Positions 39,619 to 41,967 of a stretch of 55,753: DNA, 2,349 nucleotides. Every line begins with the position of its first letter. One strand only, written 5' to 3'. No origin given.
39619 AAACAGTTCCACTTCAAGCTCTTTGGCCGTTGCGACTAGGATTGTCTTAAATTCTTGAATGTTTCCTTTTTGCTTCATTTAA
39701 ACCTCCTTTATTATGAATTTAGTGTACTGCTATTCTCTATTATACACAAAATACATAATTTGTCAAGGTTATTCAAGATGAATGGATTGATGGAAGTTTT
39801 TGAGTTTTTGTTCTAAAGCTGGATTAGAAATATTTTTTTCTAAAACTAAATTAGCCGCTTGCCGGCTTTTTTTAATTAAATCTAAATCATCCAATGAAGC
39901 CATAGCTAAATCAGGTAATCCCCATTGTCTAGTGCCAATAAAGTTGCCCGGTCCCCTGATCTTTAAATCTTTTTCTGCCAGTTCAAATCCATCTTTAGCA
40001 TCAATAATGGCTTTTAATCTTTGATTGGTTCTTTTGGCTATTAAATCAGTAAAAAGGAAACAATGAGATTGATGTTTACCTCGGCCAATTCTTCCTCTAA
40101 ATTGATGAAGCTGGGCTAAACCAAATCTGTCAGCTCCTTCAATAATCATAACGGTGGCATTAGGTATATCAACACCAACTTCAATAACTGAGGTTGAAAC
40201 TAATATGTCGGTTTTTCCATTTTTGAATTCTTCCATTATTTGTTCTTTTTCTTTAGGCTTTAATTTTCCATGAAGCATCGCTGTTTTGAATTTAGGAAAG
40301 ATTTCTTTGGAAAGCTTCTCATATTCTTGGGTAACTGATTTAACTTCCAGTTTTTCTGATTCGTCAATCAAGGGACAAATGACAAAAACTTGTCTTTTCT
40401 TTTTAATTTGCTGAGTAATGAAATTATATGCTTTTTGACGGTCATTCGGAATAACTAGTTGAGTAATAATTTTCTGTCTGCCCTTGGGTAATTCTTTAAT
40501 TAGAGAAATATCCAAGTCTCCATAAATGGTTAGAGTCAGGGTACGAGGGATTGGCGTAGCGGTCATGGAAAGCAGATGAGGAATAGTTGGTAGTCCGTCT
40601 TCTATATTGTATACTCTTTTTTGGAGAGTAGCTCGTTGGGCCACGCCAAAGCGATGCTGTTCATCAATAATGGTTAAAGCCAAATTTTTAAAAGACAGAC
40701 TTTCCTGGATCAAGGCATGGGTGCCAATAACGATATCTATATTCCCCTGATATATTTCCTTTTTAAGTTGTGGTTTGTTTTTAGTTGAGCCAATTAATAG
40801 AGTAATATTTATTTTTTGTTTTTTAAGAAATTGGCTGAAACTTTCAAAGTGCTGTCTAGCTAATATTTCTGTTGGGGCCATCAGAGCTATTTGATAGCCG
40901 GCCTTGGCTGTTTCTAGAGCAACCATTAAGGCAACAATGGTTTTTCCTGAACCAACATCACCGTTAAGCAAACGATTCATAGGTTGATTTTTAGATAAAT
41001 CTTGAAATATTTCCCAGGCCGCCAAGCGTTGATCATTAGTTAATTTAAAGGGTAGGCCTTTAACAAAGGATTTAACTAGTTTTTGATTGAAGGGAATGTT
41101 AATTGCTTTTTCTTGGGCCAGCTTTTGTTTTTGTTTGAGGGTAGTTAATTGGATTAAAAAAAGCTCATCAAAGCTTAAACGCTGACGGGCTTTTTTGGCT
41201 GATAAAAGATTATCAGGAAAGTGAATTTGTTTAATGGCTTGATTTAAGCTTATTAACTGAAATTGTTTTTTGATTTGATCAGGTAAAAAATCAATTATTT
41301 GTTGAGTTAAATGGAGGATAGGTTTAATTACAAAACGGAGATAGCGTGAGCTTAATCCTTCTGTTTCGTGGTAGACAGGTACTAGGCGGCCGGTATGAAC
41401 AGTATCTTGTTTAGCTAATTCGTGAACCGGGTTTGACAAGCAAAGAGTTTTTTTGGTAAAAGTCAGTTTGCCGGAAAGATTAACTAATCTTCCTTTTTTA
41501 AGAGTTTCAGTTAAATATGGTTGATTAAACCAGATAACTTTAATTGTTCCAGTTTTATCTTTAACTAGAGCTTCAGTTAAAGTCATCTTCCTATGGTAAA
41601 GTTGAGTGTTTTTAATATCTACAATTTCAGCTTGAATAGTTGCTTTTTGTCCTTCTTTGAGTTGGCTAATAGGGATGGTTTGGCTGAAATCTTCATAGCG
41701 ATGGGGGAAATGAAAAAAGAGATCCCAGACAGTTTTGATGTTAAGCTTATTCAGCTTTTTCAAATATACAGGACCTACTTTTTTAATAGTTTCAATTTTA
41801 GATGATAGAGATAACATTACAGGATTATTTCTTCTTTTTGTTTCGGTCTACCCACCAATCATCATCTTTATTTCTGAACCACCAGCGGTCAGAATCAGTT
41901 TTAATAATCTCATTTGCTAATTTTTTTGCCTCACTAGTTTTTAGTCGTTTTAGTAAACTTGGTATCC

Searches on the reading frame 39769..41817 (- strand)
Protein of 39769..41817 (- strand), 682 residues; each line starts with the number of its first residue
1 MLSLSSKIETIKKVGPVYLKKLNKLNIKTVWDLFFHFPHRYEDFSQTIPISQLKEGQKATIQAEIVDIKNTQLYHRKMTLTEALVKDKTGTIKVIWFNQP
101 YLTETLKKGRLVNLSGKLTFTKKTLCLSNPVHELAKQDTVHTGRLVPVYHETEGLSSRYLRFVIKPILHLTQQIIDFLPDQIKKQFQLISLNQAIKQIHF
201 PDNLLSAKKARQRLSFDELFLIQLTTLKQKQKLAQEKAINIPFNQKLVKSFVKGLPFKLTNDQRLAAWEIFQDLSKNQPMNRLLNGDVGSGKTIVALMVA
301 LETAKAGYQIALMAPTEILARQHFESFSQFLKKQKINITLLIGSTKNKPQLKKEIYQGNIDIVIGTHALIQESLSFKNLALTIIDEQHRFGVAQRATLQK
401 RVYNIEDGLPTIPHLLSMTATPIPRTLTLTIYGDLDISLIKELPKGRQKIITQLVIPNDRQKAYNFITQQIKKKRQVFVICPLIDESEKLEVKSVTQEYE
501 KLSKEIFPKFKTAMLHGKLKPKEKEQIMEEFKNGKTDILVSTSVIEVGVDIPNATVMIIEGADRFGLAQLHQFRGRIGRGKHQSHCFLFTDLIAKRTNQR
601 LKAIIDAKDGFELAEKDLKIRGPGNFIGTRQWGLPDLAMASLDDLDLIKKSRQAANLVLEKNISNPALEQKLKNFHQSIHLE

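Call 8: search_protein_families(library=pfam, proteins=[window:39769-41817:-], max_evalue=0.001)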
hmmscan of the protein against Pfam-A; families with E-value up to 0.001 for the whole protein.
window:39769-41817:- (682 aa): 11 families
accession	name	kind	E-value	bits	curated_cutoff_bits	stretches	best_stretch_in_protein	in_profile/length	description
PF17191.10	RecG_wedge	-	2.1e-26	92.9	23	1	8-165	2-156/162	RecG wedge domain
PF00271.37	Helicase_C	-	8.4e-26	90.8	23.5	1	468-580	7-109/110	Helicase conserved C-terminal domain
PF00270.35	DEAD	-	1.8e-25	90.1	26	1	280-427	15-164/167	DEAD/DEAH box helicase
PF04851.21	ResIII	-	8.3e-15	55.5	22.5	1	258-422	3-162/164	Type III restriction enzyme, res subunit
PF19833.4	RecG_dom3_C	-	6.8e-09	36.1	26.8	1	608-665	2-61/87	ATP-dependent DNA helicase RecG, domain 3, C-terminal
PF00176.29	SNF2-rel_dom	-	3.2e-08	33.5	24.9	1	271-427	9-168/290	SNF2-related domain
PF22590.2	Cas3-like_C_2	-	1.4e-06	29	27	1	492-580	12-104/106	CRISPR-associated nuclease/helicase Cas3, C-terminal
PF01336.31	tRNA_anti-codon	-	5.4e-06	26.7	27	1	60-124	2-63/75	OB-fold nucleic acid binding domain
PF16203.11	ERCC3_RAD25_C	-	8.1e-05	22.5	27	1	508-585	78-160/248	ERCC3/RAD25/XPB C-terminal helicase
PF13604.12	AAA_30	-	0.00037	20.7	27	0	270-402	9-112/191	AAA domain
PF07517.20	SecA_DEAD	-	0.00046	20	24.6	0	288-366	99-173/290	SecA DEAD-like domain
